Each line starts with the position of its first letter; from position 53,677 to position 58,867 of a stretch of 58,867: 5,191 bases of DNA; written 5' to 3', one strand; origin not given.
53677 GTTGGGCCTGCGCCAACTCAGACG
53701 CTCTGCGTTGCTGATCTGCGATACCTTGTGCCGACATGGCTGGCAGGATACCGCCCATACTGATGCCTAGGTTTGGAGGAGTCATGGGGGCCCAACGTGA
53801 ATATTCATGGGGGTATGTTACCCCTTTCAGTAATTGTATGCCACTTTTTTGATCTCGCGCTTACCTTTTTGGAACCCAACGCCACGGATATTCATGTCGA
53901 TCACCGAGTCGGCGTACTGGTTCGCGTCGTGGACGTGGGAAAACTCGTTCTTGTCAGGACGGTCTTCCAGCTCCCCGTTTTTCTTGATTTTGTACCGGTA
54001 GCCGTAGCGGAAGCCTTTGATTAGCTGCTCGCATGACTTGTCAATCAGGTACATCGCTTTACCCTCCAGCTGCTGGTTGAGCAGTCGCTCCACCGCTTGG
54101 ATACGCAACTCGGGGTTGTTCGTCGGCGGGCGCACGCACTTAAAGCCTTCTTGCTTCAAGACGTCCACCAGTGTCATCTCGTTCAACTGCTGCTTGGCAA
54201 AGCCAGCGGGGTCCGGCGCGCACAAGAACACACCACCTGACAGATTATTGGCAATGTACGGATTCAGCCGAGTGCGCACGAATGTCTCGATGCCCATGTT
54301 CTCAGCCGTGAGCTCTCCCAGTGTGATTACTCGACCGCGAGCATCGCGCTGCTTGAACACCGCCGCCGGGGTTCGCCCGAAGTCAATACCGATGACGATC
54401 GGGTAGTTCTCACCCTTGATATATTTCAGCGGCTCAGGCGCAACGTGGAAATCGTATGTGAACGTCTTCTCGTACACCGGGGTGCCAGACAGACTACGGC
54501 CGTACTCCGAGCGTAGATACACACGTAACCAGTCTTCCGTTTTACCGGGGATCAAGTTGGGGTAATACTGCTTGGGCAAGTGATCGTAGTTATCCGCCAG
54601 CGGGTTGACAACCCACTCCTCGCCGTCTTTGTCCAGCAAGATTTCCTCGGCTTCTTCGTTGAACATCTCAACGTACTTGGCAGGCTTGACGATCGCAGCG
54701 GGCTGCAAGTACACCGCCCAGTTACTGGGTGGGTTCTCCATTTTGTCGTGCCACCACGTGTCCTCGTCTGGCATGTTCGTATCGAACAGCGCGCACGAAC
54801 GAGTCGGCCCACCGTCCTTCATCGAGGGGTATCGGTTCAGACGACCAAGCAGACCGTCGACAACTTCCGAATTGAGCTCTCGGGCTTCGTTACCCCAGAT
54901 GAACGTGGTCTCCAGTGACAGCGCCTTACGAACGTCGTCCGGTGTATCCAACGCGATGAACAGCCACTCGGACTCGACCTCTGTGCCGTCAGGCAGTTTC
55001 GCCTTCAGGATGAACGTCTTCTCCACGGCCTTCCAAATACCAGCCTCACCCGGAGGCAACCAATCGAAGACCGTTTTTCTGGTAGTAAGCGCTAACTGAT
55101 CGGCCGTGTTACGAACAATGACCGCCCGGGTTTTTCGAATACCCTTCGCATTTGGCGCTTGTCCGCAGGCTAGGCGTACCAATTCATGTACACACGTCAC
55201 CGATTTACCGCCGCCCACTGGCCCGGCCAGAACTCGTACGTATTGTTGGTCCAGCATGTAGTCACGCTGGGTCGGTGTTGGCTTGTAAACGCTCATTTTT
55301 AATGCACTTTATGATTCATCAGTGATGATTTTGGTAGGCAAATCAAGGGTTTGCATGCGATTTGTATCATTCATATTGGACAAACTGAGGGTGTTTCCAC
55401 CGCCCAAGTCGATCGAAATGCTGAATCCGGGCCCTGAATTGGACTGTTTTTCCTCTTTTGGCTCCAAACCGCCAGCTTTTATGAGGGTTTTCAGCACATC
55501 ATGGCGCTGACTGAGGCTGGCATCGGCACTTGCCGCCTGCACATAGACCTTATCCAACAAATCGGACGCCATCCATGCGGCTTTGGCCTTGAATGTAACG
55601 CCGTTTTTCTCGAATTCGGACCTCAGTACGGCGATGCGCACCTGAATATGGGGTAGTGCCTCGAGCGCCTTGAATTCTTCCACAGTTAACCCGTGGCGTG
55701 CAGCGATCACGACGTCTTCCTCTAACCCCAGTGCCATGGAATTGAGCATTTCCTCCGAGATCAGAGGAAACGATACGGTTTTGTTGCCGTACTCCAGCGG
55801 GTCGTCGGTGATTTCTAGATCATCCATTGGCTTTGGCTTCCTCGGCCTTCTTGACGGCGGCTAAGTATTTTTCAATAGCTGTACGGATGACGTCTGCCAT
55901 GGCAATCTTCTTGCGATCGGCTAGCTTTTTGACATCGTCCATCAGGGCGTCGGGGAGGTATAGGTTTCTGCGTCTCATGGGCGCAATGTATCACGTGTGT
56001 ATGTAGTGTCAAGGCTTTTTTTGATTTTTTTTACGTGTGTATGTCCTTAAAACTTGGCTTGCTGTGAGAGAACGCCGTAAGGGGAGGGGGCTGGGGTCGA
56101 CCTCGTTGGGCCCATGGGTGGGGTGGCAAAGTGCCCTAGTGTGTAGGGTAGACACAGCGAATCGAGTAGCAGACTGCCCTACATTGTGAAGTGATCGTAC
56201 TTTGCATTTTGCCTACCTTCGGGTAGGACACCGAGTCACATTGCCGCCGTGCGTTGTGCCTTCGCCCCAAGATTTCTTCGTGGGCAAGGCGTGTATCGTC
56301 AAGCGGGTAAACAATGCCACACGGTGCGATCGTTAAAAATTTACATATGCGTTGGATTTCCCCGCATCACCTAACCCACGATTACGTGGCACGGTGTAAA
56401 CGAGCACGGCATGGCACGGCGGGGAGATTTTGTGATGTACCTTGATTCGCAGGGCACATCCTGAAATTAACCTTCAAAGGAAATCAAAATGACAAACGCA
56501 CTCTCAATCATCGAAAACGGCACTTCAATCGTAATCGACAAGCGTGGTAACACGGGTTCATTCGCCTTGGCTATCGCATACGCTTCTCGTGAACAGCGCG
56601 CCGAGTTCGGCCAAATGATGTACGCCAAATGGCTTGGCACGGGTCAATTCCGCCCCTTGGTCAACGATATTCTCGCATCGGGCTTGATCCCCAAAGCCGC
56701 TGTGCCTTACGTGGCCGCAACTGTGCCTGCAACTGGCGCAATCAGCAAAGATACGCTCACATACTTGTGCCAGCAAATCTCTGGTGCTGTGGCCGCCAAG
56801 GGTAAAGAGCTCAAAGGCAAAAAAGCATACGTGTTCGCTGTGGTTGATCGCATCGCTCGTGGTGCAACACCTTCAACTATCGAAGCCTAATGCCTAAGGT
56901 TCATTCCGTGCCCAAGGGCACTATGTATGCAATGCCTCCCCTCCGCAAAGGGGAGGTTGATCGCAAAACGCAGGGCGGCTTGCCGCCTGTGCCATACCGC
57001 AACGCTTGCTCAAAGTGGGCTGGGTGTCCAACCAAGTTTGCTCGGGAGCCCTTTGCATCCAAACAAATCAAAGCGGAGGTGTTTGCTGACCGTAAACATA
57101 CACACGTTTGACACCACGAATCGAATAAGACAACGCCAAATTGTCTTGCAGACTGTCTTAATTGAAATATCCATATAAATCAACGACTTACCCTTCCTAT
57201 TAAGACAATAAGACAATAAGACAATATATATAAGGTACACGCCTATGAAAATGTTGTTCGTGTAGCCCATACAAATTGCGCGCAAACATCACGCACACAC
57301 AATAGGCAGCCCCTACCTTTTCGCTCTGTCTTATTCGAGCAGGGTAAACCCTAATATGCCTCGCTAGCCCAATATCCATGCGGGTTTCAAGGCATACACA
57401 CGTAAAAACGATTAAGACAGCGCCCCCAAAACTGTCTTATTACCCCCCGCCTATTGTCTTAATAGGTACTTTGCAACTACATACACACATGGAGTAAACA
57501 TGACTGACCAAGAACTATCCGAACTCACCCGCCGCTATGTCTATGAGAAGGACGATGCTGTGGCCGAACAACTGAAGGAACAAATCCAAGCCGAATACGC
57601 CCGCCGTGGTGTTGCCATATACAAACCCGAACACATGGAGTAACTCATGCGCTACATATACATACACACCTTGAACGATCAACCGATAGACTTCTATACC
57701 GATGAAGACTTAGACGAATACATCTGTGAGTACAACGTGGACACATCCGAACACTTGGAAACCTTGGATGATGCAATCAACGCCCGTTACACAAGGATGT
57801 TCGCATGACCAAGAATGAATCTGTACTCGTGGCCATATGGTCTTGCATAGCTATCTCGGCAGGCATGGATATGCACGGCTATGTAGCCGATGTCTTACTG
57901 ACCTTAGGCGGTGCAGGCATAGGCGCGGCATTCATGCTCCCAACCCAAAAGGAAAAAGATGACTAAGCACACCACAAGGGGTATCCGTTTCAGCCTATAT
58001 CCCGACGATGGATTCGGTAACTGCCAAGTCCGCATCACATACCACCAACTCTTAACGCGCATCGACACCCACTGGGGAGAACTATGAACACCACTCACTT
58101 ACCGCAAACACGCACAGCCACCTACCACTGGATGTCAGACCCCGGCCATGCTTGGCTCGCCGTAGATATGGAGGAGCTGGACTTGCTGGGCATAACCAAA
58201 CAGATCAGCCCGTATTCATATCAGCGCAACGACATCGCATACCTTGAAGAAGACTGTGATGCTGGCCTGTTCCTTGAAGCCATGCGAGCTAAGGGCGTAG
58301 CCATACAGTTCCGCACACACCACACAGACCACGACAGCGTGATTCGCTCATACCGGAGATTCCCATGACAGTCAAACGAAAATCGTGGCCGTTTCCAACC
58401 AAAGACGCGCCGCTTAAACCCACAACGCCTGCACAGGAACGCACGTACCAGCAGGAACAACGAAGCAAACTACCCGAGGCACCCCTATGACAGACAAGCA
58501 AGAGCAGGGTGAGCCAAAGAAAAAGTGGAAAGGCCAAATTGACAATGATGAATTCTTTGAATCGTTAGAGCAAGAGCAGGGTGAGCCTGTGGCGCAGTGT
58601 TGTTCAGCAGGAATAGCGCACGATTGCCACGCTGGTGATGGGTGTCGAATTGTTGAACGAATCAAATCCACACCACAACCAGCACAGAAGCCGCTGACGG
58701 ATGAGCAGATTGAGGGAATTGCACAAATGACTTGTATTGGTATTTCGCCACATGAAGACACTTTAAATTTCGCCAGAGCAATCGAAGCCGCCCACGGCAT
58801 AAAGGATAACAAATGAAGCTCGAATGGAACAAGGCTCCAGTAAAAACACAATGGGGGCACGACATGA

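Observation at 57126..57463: Dense array of TAAGACA(A/G) 8-mers plus DnaA-box-like 9-mers: replication origin or omega-type RHH operator field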

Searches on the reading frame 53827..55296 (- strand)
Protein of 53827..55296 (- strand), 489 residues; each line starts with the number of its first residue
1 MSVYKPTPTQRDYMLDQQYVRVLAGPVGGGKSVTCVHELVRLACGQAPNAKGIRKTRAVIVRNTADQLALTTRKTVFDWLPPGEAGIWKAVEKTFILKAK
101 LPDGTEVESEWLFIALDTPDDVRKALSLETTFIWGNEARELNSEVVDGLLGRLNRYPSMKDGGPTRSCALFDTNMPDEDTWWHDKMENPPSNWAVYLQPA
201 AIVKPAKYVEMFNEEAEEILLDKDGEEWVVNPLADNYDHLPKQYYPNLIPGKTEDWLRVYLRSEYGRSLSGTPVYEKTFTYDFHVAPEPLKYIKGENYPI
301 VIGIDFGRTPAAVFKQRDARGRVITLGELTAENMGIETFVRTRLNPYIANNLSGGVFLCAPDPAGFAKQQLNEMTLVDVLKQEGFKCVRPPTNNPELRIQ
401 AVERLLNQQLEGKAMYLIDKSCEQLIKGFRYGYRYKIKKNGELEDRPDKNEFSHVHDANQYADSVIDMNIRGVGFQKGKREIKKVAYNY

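Call 8: search_protein_families(library=phrogs, proteins=[window:53827-55296:-], max_evalue=0.01)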
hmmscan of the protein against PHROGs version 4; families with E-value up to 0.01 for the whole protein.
window:53827-55296:- (489 aa): 4 families
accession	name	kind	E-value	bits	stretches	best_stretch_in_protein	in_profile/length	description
phrog_2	-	head and packaging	4.6e-22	79.6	1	4-457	264-583/807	terminase large subunit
phrog_979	-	head and packaging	7.7e-07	29.1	1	3-157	151-292/642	terminase large subunit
phrog_10250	-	head and packaging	1.8e-06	28.9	1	279-462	29-211/228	terminase large subunit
phrog_6672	-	head and packaging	0.00034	21.2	1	380-463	50-127/145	terminase large subunit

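Call 11: search_dna_similar(query=window:53827-55296:-, collection=phages, mode=protein, max_rows=25)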
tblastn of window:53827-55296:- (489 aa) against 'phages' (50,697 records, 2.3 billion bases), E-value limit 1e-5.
Records with a match: 28; places in all: 28; records where one place covers at least 80% of the query: 23.
Best place of each record, by identity: <60% 28.
By first word of the organism name: Burkholderia 5; Rhizobium 4; Caudoviricetes 3; Vibrio 2; Dunaliella 2; Bacteriophage 2; Myxococcus 2; Pelagibacter 1; Pseudomonas 1; Methylophilales 1; and 5 more.
By host as written in the record: - 8; Rhizobium phaseoli N831 2; Dunaliella viridis var. palmelloides Teodoresco (Chlorophyta) 2; Myxococcus xanthus strain DK883 2; Candidadtus Pelagibacter sp. HTCC1062 1; Pseudomonas aeruginosa 1; Methylophilales bacterium FZCC2181 1; Vibrio alginolyticus RY-3 1; and 10 more.
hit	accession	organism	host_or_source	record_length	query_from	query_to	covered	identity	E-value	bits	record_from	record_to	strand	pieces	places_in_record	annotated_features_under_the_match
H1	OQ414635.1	Pelagibacter phage EXVC031P Hodr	Candidadtus Pelagibacter sp. HTCC1062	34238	4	461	94%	39.0%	5e-88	300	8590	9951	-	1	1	hypothetical protein (x2)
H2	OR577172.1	Pseudomonas phage Rollin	Pseudomonas aeruginosa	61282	1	462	94%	37.3%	9e-80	276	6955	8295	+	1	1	hypothetical protein (x2)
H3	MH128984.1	Burkholderia phage vB_BmuP_KL4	-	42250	4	461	94%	36.2%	3e-66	237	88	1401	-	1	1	large terminase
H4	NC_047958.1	Burkholderia phage vB_BmuP_KL4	-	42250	4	461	94%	36.2%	3e-66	237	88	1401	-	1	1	TerL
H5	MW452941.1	Methylophilales phage MEP301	Methylophilales bacterium FZCC2181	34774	4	461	94%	35.7%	2e-74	261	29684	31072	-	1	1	terminase large subunit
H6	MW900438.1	Vibrio phage vB_ValP_VA-RY-3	Vibrio alginolyticus RY-3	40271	1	461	94%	35.4%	7e-72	253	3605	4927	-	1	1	putative terminase | hypothetical protein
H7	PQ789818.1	Burkholderia phage vB_E332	Burkholderia sp.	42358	4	461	94%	35.7%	1e-66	238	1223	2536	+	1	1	terminase large subunit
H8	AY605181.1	Burkholderia phage BcepC6B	-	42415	4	461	94%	35.7%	3e-66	237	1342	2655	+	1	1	g03: putative TerL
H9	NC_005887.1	Burkholderia phage BcepC6B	Burkholderia cepacia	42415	4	461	94%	35.7%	3e-66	237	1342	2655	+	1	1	TerL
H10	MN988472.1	Rhizobium phage RHph_TM3_14A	Rhizobium etli T3_14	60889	3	462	94%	35.3%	6e-77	268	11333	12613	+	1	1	terminase large subunit protein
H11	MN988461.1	Rhizobium phage RHph_TM27A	Rhizobium phaseoli N831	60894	3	462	94%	35.3%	6e-77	268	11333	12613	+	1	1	terminase large subunit protein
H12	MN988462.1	Rhizobium phage RHph_TM27B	Rhizobium phaseoli N831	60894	3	462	94%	35.3%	6e-77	268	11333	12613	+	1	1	terminase large subunit protein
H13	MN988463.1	Rhizobium phage RHph_TM29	Rhizobium phaseoli N931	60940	3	462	94%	35.3%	6e-77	268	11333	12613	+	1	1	terminase large subunit protein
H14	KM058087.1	Cronobacter phage vB_CsaP_Ss1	Cronobacter sakazakii ATCC BAA 894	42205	4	461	94%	35.2%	6e-70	248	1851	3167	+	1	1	putative terminase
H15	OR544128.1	Pasteurella phage Pmp11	Pasteurella multocida Past22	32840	3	461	94%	34.2%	2e-76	266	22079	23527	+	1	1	terminase large subunit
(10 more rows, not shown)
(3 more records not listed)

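Call 77: find_related_loci(query=window:53827-55296:-, collection=viral_contigs, flank=7000)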
Query window:53827-55296:- (489 aa) in viral_contigs; peptide patterns used: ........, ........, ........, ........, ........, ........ (x = any residue, [..] = any of these).
298 stretches matched a pattern; 282 encode a relative of the query (tblastn E <= 1e-3); the best 80 are kept; 80 distinct loci.
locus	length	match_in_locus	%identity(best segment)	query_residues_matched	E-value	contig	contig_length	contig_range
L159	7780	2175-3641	90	1-489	0e+0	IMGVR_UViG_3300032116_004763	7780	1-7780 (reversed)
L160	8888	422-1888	90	1-489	0e+0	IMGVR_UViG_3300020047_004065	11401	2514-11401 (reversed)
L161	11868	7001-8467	89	1-489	0e+0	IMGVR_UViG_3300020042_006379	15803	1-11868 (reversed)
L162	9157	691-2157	89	1-489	0e+0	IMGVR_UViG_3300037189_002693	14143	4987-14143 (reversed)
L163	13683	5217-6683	89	1-489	0e+0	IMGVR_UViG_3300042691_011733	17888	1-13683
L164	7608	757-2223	89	1-489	0e+0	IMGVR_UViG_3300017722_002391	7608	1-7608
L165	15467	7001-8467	89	1-489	0e+0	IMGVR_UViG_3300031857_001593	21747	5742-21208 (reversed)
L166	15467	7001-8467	89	1-489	0e+0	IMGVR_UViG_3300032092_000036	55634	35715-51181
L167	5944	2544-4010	89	1-489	0e+0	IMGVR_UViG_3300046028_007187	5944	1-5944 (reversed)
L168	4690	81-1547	89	1-489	0e+0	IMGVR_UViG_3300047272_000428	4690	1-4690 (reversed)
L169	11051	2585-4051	89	1-489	0e+0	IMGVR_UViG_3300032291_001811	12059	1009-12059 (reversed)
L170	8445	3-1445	89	9-489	0e+0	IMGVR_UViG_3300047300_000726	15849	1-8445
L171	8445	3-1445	88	9-489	0e+0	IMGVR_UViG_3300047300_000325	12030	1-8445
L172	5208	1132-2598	86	1-489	0e+0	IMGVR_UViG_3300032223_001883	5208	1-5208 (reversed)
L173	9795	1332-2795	87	2-489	0e+0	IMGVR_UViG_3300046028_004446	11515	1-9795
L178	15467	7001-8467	86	1-489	0e+0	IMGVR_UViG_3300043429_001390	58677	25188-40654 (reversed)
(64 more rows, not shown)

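Call 88: find_related_loci(query=L178:822-1817:-, collection=viral_contigs, flank=10000)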
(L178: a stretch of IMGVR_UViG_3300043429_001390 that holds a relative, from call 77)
Query L178:822-1817:- (332 aa) in viral_contigs; peptide patterns used: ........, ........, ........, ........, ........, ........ (x = any residue, [..] = any of these).
54 stretches matched a pattern; 42 encode a relative of the query (tblastn E <= 1e-3); 42 distinct loci.
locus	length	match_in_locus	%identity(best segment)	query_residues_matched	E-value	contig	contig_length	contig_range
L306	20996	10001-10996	100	1-332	0e+0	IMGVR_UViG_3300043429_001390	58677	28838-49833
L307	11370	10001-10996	89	1-332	0e+0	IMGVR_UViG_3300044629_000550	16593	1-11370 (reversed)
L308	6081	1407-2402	89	1-332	0e+0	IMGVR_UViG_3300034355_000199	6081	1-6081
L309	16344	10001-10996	88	1-332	0e+0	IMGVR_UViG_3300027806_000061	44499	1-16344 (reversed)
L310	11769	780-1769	73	1-332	1e-167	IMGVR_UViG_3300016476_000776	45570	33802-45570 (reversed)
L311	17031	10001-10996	72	1-332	3e-165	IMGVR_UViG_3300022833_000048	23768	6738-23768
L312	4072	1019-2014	72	1-332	8e-171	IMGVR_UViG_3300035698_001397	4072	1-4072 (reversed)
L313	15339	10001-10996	72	1-332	3e-165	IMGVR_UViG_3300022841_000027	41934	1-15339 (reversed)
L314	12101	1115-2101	74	1-332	1e-164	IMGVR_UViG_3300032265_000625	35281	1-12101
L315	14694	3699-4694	72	1-332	1e-164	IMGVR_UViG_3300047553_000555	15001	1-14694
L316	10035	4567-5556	71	1-332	1e-164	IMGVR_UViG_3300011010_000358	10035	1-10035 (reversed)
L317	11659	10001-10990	72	1-332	1e-164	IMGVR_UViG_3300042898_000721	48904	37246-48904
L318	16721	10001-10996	72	1-332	1e-164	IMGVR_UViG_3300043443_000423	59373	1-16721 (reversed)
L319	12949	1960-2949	71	1-332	1e-163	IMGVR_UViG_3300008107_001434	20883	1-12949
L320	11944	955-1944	71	1-332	1e-163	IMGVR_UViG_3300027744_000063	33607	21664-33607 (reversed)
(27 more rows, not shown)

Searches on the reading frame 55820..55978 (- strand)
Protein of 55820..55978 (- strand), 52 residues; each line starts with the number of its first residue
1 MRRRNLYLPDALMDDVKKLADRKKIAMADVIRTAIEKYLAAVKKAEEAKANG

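Call 8: search_protein_families(library=phrogs, proteins=[window:55820-55978:-], max_evalue=0.01)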
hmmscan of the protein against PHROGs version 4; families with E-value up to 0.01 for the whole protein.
window:55820-55978:- (52 aa): 7 families
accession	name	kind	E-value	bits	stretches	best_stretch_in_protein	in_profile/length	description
phrog_6506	-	transcription regulation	1.2e-06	29.4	1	1-40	9-48/59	Arc-like repressor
phrog_3180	-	transcription regulation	7.8e-05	23.6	1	12-45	16-49/50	Arc-like repressor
phrog_582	-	transcription regulation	0.00061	21.1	1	3-46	59-102/105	Arc-like repressor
phrog_2639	-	transcription regulation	0.00081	20.5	1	1-49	37-85/91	Arc-like repressor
phrog_7325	-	transcription regulation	0.0011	20.1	1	8-43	63-98/151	CopG-like transcriptional repressor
phrog_9615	-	unknown function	0.0014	18.8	1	5-47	210-252/349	-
phrog_876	-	transcription regulation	0.003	18.1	1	5-48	71-114/239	transcriptional repressor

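Call 30: search_protein_families(library=pfam, proteins=[window:55820-55978:-], max_evalue=0.05)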
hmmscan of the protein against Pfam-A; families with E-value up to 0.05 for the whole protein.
window:55820-55978:- (52 aa): 5 families
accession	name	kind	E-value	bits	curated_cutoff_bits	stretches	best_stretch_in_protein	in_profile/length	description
PF07878.17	RHH_5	-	1.6e-05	24.9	26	1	3-41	3-41/43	CopG-like RHH_1 or ribbon-helix-helix domain, RHH_5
PF01402.27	RHH_1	-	0.00021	21.6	20.5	1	6-40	4-38/39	Ribbon-helix-helix protein, copG family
PF12441.14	CopG_antitoxin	-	0.0038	18.4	28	1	5-37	46-78/79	CopG antitoxin of type II toxin-antitoxin system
PF10965.13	DUF2767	-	0.0065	17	20.7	1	21-40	31-50/67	Protein of unknown function (DUF2767)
PF07704.17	PSK_trans_fac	-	0.035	15.4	28.3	1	16-47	14-44/82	Rv0623-like transcription factor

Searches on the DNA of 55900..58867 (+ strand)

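Call 5: search_dna_similar(query=window:56000-58867:+, collection=phages, mode=distant)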
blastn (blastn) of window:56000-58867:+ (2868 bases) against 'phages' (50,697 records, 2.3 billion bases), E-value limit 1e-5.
No match.
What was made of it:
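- Tried and rejected: DNA search of 56000-58867 against GenBank phages: no match (call 5).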

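Call 64: search_rna_families(source=window, start=55900, end=57700, threshold=evalue, max_evalue=1)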
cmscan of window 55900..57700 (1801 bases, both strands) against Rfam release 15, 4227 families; matches with E-value up to 1: 0.
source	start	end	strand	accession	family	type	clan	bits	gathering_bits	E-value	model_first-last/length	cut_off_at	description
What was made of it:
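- No Rfam family matches (call 64).
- Tried and rejected: Rfam on 55900-57700: no family (call 64).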

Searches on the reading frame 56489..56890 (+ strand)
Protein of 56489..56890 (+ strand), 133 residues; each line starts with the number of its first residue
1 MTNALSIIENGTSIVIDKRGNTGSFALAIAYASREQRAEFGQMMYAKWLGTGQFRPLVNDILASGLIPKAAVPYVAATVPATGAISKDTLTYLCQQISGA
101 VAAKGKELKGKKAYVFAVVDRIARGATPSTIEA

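Call 8: search_protein_families(library=phrogs, proteins=[window:56489-56890:+], max_evalue=0.01)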
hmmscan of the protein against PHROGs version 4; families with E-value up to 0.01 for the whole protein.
window:56489-56890:+ (133 aa): 0 families

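Call 12: find_related_loci(query=window:56489-56890:+, collection=viral_contigs, flank=6000)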
Query window:56489-56890:+ (133 aa) in viral_contigs; peptide patterns used: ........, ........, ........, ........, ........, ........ (x = any residue, [..] = any of these).
14 stretches matched a pattern; 2 encode a relative of the query (tblastn E <= 1e-3); 2 distinct loci.
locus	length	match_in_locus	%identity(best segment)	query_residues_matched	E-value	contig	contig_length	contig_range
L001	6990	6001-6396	69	1-132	9e-63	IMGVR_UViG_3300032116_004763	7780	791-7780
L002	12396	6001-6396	69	1-132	8e-63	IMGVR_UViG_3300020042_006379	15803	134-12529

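Call 30: search_protein_families(library=pfam, proteins=[window:56489-56890:+], max_evalue=0.05)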
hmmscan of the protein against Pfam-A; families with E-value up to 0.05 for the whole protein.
window:56489-56890:+ (133 aa): 0 families
